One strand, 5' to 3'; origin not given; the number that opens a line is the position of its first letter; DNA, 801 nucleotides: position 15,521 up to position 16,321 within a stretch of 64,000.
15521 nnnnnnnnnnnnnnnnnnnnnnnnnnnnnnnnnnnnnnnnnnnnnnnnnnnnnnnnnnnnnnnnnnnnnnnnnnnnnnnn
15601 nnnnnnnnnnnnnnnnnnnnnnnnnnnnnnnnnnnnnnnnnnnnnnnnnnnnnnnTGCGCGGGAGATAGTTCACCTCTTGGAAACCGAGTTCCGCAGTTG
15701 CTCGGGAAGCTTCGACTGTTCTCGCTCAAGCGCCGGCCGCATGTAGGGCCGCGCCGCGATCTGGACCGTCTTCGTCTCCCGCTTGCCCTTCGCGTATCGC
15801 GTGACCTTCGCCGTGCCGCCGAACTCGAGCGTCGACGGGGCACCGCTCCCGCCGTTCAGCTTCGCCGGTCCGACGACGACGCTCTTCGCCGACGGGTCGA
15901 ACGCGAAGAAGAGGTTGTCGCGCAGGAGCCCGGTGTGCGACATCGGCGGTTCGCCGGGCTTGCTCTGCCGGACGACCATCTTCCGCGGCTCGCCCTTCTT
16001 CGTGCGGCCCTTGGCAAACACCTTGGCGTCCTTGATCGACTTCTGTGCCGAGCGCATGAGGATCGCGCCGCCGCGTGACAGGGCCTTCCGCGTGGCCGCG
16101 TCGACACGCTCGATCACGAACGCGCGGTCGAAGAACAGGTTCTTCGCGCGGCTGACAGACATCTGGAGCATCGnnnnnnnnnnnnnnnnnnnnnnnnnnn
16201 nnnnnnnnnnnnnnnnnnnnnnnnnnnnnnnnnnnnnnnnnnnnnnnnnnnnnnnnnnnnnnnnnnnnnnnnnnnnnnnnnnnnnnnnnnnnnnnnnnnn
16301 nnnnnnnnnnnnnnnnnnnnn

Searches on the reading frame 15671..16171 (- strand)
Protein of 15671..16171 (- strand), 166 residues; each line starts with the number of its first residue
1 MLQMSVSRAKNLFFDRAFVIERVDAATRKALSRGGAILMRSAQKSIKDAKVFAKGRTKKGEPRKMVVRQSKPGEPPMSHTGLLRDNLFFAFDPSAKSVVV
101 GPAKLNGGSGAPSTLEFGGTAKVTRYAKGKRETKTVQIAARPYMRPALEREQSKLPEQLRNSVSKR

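Call 37: search_protein_families(library=phrogs, proteins=[window:15671-16171:-], max_evalue=0.001)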
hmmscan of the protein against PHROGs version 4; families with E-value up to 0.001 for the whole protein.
window:15671-16171:- (166 aa): 1 family
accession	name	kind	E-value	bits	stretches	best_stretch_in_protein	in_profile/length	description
phrog_222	-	connector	0.00043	21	1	115-164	160-197/276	tail completion or Neck1 protein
